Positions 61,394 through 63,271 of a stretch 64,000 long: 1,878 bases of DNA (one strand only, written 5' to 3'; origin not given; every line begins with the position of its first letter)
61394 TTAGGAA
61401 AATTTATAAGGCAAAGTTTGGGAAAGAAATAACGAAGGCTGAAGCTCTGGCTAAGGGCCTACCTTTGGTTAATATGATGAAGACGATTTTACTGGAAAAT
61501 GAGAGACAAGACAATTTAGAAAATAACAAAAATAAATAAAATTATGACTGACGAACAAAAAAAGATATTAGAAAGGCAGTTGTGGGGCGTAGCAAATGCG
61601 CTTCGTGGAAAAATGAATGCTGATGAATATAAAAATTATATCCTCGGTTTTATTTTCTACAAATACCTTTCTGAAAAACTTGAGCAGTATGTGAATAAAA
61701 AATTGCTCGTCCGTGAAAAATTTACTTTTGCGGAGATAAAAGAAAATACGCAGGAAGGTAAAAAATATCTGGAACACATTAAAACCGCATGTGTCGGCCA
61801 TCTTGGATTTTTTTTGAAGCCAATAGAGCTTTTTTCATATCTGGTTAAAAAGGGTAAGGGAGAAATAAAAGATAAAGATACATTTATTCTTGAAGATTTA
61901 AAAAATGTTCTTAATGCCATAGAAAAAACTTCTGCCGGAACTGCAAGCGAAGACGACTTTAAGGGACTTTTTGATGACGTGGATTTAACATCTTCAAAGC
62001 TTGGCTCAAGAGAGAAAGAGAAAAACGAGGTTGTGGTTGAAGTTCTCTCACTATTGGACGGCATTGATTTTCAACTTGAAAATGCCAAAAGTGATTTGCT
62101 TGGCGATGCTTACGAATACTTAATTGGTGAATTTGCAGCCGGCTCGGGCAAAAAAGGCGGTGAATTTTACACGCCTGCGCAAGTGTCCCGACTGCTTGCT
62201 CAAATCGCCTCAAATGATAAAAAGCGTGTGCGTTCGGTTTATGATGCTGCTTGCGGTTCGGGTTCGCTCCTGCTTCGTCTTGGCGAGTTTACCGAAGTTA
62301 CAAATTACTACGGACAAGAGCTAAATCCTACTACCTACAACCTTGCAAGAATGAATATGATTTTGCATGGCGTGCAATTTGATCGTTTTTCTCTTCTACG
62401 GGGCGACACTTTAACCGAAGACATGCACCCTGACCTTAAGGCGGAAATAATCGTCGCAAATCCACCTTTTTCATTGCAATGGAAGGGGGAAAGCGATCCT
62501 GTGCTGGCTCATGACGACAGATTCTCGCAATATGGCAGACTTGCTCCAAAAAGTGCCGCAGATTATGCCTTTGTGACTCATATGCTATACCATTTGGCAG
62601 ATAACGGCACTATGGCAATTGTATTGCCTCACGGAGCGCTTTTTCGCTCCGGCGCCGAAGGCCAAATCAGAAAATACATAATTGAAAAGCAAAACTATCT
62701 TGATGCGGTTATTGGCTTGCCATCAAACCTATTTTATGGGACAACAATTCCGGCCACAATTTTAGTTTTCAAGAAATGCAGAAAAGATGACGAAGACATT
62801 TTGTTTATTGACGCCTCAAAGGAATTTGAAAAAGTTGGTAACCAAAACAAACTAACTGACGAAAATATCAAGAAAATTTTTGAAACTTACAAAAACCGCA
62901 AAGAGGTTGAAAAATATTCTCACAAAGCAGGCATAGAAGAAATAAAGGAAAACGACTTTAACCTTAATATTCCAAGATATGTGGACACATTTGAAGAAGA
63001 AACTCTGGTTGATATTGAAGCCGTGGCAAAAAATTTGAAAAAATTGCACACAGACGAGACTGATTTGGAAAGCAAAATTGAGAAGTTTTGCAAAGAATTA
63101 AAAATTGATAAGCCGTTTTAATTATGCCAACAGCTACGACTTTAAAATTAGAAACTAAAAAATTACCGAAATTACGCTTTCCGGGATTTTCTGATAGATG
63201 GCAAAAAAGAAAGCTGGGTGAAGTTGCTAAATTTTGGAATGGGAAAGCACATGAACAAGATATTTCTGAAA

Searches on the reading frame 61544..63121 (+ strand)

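Call 43: search_protein_families(library=pfam, proteins=[window:61544-63121:+], max_evalue=0.00001)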
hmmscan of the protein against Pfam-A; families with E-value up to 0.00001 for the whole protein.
window:61544-63121:+ (525 aa): 2 families
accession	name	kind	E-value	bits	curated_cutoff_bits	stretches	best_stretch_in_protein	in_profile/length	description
PF02384.22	N6_Mtase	-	2.7e-110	369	20.4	1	182-486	2-309/311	N-6 DNA Methylase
PF12161.14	HsdM_N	-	1.1e-21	78.3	24.5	1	9-169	1-133/135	HsdM N-terminal domain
